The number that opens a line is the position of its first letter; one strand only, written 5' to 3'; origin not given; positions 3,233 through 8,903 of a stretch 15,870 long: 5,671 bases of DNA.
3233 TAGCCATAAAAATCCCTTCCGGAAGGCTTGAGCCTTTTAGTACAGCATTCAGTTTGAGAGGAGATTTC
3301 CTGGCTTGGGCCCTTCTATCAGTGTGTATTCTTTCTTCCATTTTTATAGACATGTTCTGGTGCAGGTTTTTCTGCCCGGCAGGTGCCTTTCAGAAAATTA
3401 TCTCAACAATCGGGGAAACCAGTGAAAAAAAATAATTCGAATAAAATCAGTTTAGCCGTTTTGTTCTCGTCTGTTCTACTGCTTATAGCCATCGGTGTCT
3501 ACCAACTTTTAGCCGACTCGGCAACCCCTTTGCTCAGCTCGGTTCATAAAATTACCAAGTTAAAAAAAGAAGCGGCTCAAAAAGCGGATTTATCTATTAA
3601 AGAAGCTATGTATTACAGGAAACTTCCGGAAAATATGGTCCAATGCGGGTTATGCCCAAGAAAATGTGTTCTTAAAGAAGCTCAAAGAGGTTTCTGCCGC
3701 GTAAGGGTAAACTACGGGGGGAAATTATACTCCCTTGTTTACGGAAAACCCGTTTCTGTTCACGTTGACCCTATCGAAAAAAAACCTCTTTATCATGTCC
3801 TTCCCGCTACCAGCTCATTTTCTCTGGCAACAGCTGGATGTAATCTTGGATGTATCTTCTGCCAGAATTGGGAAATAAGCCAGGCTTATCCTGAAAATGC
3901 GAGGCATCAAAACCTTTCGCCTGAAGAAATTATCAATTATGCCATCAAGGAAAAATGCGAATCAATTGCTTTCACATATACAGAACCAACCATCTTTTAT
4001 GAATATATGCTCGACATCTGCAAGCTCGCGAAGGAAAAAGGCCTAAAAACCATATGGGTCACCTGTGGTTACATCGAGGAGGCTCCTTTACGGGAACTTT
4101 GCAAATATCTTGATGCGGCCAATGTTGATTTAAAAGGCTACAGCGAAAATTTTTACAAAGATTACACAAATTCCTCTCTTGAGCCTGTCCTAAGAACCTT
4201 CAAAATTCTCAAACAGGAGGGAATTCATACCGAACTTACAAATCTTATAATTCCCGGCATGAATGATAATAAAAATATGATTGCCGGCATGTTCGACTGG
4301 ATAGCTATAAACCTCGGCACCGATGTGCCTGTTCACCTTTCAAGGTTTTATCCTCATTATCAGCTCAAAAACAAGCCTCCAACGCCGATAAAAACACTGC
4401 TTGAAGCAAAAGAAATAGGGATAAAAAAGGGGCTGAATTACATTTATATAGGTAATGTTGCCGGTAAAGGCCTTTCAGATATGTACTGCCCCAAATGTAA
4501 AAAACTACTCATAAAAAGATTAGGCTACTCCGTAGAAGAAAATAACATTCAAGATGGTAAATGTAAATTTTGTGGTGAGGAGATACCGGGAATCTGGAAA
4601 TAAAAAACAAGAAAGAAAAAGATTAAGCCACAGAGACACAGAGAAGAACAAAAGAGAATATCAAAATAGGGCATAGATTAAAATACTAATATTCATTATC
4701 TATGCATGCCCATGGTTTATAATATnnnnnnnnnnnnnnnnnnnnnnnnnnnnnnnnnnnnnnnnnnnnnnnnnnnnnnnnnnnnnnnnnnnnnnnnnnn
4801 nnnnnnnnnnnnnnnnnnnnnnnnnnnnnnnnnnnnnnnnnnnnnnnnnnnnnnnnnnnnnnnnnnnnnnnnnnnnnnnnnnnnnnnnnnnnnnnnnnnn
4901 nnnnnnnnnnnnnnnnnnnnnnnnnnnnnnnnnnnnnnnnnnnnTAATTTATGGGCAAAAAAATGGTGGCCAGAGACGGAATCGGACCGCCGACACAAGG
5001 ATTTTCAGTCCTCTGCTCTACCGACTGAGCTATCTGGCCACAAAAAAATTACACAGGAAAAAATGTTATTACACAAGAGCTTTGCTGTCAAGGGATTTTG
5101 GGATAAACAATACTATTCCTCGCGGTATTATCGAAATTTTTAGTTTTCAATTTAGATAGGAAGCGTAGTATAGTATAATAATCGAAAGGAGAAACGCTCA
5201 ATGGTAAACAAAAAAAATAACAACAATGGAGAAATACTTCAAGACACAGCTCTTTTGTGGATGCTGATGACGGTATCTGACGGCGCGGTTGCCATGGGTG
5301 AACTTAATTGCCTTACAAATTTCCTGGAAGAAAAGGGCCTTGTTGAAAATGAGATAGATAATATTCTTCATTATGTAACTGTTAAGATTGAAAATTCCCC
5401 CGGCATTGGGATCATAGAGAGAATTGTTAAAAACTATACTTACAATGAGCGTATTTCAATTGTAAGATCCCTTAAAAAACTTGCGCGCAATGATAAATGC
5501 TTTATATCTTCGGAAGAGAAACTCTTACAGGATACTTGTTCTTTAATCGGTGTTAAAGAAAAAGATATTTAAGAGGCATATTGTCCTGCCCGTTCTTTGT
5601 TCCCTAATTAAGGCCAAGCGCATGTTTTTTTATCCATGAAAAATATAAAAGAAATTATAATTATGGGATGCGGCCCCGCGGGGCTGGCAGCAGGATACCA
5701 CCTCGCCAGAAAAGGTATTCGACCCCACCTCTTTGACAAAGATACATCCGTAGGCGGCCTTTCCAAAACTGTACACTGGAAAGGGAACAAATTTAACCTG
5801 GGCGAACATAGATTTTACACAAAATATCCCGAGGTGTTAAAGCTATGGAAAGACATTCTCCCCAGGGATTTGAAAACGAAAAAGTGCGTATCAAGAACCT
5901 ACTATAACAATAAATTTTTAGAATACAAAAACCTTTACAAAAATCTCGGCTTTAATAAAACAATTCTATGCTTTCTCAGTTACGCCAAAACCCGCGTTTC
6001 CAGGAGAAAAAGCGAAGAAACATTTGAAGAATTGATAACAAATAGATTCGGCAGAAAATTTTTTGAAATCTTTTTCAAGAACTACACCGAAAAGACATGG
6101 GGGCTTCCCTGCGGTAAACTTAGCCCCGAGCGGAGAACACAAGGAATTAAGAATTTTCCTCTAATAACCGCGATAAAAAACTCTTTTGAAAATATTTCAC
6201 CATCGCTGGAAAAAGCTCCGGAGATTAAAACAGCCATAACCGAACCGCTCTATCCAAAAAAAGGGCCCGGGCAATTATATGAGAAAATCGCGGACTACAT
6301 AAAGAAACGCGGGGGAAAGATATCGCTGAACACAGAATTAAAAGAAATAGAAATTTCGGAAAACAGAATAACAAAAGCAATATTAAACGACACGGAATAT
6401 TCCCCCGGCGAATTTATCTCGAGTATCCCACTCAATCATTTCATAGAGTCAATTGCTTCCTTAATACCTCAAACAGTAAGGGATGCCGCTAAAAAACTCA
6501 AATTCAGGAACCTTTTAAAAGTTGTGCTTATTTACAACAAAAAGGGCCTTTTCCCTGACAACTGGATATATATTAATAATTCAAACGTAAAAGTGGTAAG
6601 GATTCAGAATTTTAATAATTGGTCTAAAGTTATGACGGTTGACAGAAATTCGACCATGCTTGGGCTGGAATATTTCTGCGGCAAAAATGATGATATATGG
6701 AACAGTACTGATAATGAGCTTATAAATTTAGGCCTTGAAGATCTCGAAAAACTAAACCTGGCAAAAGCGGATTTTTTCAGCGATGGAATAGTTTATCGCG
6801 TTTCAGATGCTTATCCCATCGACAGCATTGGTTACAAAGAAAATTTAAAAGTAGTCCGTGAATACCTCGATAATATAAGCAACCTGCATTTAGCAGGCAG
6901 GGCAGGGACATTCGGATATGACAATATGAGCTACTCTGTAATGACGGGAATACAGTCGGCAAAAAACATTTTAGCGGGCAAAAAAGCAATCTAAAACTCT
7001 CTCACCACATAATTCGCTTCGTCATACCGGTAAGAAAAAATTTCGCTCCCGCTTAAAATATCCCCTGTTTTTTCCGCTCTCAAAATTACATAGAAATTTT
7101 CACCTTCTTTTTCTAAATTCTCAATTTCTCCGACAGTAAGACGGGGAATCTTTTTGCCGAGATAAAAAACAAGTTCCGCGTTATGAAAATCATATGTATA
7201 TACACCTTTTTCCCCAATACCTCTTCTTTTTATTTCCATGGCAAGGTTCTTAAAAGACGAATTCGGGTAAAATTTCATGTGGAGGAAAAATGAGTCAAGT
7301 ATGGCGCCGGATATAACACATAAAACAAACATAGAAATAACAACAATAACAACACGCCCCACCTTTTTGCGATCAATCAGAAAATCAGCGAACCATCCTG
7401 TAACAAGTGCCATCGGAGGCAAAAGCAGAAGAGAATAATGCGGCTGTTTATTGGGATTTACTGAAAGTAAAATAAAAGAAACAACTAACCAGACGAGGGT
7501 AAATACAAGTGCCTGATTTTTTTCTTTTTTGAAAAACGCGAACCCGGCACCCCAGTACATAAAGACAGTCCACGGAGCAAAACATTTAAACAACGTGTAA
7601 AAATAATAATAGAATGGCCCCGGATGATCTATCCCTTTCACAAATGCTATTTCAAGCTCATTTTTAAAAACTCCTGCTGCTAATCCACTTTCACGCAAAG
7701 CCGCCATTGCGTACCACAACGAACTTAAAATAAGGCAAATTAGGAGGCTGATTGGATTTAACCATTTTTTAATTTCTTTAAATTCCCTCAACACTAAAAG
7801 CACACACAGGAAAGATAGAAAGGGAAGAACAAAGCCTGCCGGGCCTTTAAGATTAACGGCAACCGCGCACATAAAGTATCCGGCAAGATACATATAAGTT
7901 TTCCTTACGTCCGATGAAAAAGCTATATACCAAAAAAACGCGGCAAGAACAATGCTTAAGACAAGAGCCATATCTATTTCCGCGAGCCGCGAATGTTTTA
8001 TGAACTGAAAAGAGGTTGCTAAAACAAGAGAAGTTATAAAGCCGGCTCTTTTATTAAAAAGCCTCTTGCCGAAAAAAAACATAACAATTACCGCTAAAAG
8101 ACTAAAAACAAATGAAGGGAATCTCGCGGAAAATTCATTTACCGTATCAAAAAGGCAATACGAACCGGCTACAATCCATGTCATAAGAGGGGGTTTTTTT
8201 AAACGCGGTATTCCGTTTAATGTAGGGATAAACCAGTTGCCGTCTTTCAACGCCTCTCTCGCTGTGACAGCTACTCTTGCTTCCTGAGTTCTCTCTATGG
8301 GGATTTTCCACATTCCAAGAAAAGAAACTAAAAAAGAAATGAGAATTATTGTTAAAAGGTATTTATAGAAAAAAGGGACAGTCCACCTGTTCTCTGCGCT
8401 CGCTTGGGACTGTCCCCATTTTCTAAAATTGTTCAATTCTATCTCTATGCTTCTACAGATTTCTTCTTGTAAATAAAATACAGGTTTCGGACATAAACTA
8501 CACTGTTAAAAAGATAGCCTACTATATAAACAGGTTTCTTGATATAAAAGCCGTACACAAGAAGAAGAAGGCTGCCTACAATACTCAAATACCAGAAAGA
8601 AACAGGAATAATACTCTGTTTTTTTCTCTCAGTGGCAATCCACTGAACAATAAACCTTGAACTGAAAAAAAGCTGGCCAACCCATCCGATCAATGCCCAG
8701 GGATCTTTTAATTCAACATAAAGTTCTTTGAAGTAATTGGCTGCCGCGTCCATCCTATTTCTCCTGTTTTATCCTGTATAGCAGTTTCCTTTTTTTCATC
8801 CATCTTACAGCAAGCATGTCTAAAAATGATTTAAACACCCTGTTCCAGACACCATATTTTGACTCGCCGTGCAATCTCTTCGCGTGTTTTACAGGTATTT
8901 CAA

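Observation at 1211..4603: Candidate undescribed membrane redox module: RseC-like protein, FMN/CX3CP membrane protein and a membrane-tethered orphan AmrS radical SAM enzyme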

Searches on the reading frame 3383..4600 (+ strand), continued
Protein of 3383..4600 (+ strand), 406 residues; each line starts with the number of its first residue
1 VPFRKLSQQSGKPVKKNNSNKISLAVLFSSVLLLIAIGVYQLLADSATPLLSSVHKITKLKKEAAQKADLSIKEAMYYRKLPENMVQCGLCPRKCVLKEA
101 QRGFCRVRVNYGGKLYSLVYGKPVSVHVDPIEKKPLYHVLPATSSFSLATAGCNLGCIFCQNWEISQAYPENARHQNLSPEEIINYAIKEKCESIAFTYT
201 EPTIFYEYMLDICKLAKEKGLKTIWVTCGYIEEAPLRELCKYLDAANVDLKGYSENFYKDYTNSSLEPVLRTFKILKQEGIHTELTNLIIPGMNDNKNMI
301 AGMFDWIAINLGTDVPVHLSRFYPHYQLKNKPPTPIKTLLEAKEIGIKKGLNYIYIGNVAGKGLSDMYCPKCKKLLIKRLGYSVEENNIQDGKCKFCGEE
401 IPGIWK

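Call 70: predict_structure(alignment_id=A3)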
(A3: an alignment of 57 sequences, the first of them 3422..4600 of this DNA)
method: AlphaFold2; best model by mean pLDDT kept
length: 393 residues; sequences in the alignment: 57
mean_pLDDT: 93.9   pTM: 0.87
mean pLDDT of the five models: 93.9, 93.0, 91.9, 91.2, 90.3
residues with pLDDT >= 90: 349; 70-90: 27; 50-70: 9; < 50: 8
segments of 3 or more residues with pLDDT < 50: 35-41
pLDDT, mean of each block of 10 residues (from residue 1): 71 95 90 51 83 98 98 98 97 97 99 96 95 97 92 95 98 99 96 98 99 97 99 95 92 96 98 96 96 98 96 93 97 98 87 95 93 96 98 93
secondary structure, 60 per line:
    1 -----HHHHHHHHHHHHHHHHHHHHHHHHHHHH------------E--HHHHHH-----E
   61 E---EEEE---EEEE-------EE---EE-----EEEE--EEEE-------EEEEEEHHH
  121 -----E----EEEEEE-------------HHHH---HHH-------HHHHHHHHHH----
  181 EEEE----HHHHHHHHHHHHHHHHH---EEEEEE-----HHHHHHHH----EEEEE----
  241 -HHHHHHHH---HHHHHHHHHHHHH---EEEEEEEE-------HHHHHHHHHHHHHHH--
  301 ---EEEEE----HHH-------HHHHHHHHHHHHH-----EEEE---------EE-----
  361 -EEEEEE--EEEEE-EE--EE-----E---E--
elements in order: H6-33 H49-54 E65-68 E72-75 E95-98 E101-104 E112-117 E131-136 H150-153 H167-176 E181-184 H189-205 E209-214 H220-227 E232-236 H242-249 H253-265 E269-276 H284-298 E304-308 H323-335 E341-344 E362-367 E370-374

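Call 72: fold_search(model_id=the predicted structure, library=pdb)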
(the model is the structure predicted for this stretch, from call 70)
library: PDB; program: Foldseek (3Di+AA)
matches with E <= 10: 1773; with E <= 0.001: 144
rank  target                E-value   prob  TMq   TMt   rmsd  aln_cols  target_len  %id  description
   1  3cb8_A                5.9e-15  1.00  0.52  0.81   2.6       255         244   15  4Fe-4S-Pyruvate formate-lyase activating enzyme in complex with AdoMet and a peptide substrate (released 2008-10-28)
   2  8fo0                  3.2e-14  1.00  0.52  0.81   2.7       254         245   14  The structure of a crystallizable variant of E. coli pyruvate formate-lyase activating enzyme bound to a partially cleav (released 2023-05-24)
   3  3c8f                  1.4e-13  1.00  0.52  0.81   2.6       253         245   15  4Fe-4S-Pyruvate formate-lyase Activating Enzyme with partially disordered AdoMet (released 2008-10-28)
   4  7bi7_A                3.0e-09  1.00  0.41  0.56   9.2       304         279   14  An Unexpected P-Cluster like Intermediate En Route to the Nitrogenase FeMo-co (released 2021-03-10)
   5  7bi7_B                4.6e-09  1.00  0.40  0.56   4.9       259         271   14  An Unexpected P-Cluster like Intermediate En Route to the Nitrogenase FeMo-co (released 2021-03-10)
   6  6djt                  1.7e-08  1.00  0.40  0.51   5.1       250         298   19  Structure of TYW1 with a lysine-pyruvate adduct bound (released 2018-06-13)
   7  9dfw_B                1.9e-08  1.00  0.43  0.55   3.5       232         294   12  X-ray crystal structure of an engineered Viperin-like enzyme from T. virens with bound CTP and SAM (released 2025-02-12)
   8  7o1p                  2.6e-08  1.00  0.43  0.51   3.9       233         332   16  [FeFe]-hydrogenase maturase HydE from T. Maritima (C-ter stretch absent) (released 2021-05-26)
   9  5th5_A                3.3e-08  1.00  0.44  0.67   4.7       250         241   14  Crystal Structure of QueE from Bacillus subtilis with 6-carboxypterin-5'-deoxyadenosyl ester bound (released 2017-01-18)
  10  9dgw_A                4.0e-08  1.00  0.45  0.62   9.4       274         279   13  X-ray crystal structure of the Viperin-like enzyme from T. virens with bound CTP and SAM (released 2025-02-12)
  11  6y1x_A                5.1e-08  1.00  0.44  0.66   4.0       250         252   16  X-ray structure of the radical SAM protein NifB, a key nitrogenase maturating enzyme (released 2020-06-17)
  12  7o1o                  5.4e-08  1.00  0.42  0.46   4.5       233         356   15  Complex-B bound [FeFe]-hydrogenase maturase HydE fromT. Maritima (Auxiliary cluster deleted variant) (released 2021-05-26)
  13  3cix                  5.7e-08  1.00  0.43  0.48   4.4       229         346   15  X-RAY structure of the [FeFe]-hydrogenase maturase HydE from thermotoga maritima in complex with thiocyanate (released 2008-04-08)
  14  8qmk                  6.4e-08  1.00  0.41  0.44   4.7       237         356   15  Enzymatically-produced complex-B bound TmHydE structure (released 2023-11-22)
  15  5tgs_A                6.4e-08  1.00  0.40  0.64   5.4       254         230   13  Crystal Structure of QueE from Bacillus subtilis with methionine bound (released 2017-01-18)
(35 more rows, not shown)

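Call 77: find_encoding_contigs(protein=P0118, flank=9000, max_places=1)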
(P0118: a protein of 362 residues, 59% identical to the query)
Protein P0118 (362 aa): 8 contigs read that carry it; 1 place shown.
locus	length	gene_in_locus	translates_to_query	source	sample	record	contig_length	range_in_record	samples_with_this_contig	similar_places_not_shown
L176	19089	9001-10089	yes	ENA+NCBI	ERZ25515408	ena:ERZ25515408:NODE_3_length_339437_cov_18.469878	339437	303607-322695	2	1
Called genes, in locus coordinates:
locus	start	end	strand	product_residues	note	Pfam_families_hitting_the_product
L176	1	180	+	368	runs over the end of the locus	PF00226:DnaJ, PF01556:DnaJ_C, PF00684:DnaJ_CXXCXGXG, PF15777:Anti-TRAP (faint), PF27659:CHP02642 (faint)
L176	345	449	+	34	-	-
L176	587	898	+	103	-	PF03819:MazG (weak)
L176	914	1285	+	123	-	-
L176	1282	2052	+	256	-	PF00565:SNase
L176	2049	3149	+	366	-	PF04055:Radical_SAM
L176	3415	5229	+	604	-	PF00512:HisKA, PF02518:HATPase_c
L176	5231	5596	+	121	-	PF00072:Response_reg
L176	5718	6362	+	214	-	PF25087:GMPPB_C (faint), PF00132:Hexapep, PF14602:Hexapep_2 (weak)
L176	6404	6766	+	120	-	-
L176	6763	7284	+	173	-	-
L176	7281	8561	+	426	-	PF16241:DUF4900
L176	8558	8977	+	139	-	-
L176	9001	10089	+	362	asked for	PF04055:Radical_SAM, PF13353:Fer4_12 (weak)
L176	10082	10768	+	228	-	PF13386:DsbD_2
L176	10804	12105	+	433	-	PF08495:FIST, PF10442:FIST_C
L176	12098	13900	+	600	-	PF00672:HAMP, PF00989:PAS, PF13188:PAS_8 (weak), PF08448:PAS_4 (weak), PF13426:PAS_9, PF00512:HisKA, PF02518:HATPase_c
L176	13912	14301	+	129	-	PF00072:Response_reg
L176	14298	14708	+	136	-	PF09383:NIL, PF13237:Fer4_10, PF00037:Fer4, PF12837:Fer4_6 (weak), PF14697:Fer4_21, PF12838:Fer4_7, PF13187:Fer4_9, PF00037:Fer4 (weak), +5 more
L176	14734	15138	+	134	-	-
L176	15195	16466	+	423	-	PF03952:Enolase_N, PF00113:Enolase_C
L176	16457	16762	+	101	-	PF04977:DivIC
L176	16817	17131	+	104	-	PF00829:Ribosomal_L21p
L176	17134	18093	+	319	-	PF01018:GTP1_OBG, PF01926:MMR_HSR1, PF02421:FeoB_N, PF09439:SRPRB, PF16897:MMR_HSR1_Xtn (weak)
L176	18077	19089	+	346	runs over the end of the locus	PF00696:AA_kinase, PF01472:PUA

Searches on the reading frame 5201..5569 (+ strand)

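Call 5: search_protein_families(library=pfam, proteins=[window:5201-5569:+], max_evalue=0.01)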
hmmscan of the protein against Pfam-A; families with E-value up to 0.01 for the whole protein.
window:5201-5569:+ (123 aa): 1 family
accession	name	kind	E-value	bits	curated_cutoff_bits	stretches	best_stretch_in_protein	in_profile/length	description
PF05099.18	TerB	-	1.2e-07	32.5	24.4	1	17-122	5-112/118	Tellurite resistance protein TerB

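Call 6: search_protein_families(library=ncbifam, proteins=[window:5201-5569:+], max_evalue=0.01)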
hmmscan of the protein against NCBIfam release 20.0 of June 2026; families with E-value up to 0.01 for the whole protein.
window:5201-5569:+ (123 aa): 0 families

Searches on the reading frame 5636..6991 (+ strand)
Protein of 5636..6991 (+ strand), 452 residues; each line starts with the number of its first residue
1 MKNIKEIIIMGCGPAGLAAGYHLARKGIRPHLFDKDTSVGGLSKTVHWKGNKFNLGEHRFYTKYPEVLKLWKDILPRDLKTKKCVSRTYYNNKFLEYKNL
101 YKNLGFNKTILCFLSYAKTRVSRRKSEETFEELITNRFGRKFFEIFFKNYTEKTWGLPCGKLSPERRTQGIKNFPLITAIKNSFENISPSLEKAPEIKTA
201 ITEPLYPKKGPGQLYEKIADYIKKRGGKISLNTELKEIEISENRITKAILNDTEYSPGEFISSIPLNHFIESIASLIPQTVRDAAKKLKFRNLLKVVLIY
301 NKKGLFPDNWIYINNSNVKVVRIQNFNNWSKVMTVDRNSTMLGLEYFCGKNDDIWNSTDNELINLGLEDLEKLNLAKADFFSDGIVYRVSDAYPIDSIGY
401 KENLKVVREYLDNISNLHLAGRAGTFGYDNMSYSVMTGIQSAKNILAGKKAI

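Call 5: search_protein_families(library=pfam, proteins=[window:5636-6991:+], max_evalue=0.01)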
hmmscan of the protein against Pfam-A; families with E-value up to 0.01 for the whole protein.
window:5636-6991:+ (452 aa): 9 families
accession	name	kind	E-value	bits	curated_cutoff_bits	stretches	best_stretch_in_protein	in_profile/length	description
PF01593.30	Amino_oxidase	-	8.3e-22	78.5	19.8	1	15-446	2-443/443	Flavin containing amine oxidoreductase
PF13450.12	NAD_binding_8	-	4.7e-11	43.2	21.9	1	9-73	1-67/68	NAD(P)-binding Rossmann-like domain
PF01266.30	DAO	-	6e-05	23.2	27.9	1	7-41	2-37/353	FAD dependent oxidoreductase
PF01946.23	Thi4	-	0.00013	21.7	26.2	1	6-41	19-55/235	Thi4 family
PF03486.20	HI0933_like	-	0.00081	19.3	50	0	6-40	2-36/244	HI0933-like protein Rossmann domain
PF12831.13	FAD_oxidored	-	0.001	18.9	27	1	6-43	1-38/416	FAD dependent oxidoreductase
PF07992.20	Pyr_redox_2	-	0.0019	18.1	26.1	0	6-40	2-37/291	Pyridine nucleotide-disulphide oxidoreductase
PF01494.25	FAD_binding_3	-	0.0025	17.5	22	1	6-38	3-35/349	FAD binding domain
PF00890.30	FAD_binding_2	-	0.0079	15.9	20.4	0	7-45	2-37/414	FAD binding domain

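Call 6: search_protein_families(library=ncbifam, proteins=[window:5636-6991:+], max_evalue=0.01)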
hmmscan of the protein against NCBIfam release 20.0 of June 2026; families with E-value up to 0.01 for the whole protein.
window:5636-6991:+ (452 aa): 51 families (the best 25 are shown)
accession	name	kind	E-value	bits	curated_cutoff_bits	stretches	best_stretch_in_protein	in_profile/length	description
NF005548.0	PRK07208.1-4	equivalog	5.3e-141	470.6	389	1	4-450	3-455/488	hypothetical protein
NF005545.0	PRK07208.1-1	equivalog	4.2e-113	378.4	451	1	5-450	8-466/504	hypothetical protein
NF005546.0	PRK07208.1-2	equivalog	2.2e-109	366.4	418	2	82-450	114-507/527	hypothetical protein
NF005547.0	PRK07208.1-3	equivalog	1.1e-82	278.3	380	1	2-446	2-442/465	hypothetical protein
NF005549.0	PRK07208.1-5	equivalog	2.2e-73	247.5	587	2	82-450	115-516/534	hypothetical protein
NF005560.0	PRK07233.1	equivalog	2.2e-29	102.5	252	2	206-448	193-431/435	hypothetical protein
TIGR03467.1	HpnE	equivalog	2.9e-16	59.8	283.05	2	7-79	1-75/430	hydroxysqualene dehydroxylase HpnE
TIGR02731.1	phytoene_desat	equivalog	4.2e-12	45.5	569.4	2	211-374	212-378/453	15-cis-phytoene desaturase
TIGR02734.1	crtI_fam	subfamily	4.5e-11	42.1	238.1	1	8-58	2-52/504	phytoene desaturase family protein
NF008845.0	PRK11883.1-5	equivalog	1.5e-09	36.7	560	2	345-422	361-440/468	protoporphyrinogen oxidase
NF058655.1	CrtID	equivalog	1.9e-09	36.9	640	1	7-68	1-60/478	bifunctional phytoene desaturase/3,4-desaturase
TIGR02732.1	zeta_caro_desat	equivalog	1.5e-08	34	622.15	1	7-83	2-79/474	9,9'-di-cis-zeta-carotene desaturase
NF008841.0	PRK11883.1-1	equivalog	4.8e-07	29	517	1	5-76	4-78/453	protoporphyrinogen oxidase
NF009410.0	PRK12771.1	subfamily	1.3e-06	27.3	516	1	5-42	139-176/566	NAD(P)-binding protein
TIGR00031.1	UDP-GALP_mutase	equivalog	2.3e-06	26.8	303.75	0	390-446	318-377/378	UDP-galactopyranose mutase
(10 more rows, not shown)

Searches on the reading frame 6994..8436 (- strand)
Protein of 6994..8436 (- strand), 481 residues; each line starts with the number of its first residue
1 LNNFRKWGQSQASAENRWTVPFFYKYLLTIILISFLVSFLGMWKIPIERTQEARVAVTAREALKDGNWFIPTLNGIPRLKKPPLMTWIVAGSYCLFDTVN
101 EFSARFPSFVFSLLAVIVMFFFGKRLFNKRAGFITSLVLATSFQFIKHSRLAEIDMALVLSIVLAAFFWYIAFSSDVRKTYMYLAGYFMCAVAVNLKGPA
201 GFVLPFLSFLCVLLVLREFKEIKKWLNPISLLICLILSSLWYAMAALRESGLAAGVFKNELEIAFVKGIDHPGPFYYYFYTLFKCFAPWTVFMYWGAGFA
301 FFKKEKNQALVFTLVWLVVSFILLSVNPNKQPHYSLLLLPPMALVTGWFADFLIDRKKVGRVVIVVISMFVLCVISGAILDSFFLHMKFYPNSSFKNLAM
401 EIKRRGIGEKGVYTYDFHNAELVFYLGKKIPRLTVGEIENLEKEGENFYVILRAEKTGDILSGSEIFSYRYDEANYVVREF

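Call 79: search_protein_families(library=pfam, proteins=[window:6994-8436:-], max_evalue=0.0001)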
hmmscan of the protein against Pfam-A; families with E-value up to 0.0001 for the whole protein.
window:6994-8436:- (481 aa): 2 families
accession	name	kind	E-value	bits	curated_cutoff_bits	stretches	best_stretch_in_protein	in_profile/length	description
PF13231.12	PMT_2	-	1e-20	75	26.1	1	80-240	1-158/160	Dolichyl-phosphate-mannose-protein mannosyltransferase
PF02366.24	PMT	-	2.5e-16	60.4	22.7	1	79-239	60-229/245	Dolichyl-phosphate-mannose-protein mannosyltransferase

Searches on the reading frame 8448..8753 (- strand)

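Call 79: search_protein_families(library=pfam, proteins=[window:8448-8753:-], max_evalue=0.0001)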
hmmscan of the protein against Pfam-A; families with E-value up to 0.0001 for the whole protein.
window:8448-8753:- (102 aa): 1 family
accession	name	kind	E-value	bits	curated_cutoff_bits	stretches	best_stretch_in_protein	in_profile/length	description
PF07578.16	LAB_N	-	8e-29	100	26.7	1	22-92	1-71/71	Lipid A Biosynthesis N-terminal domain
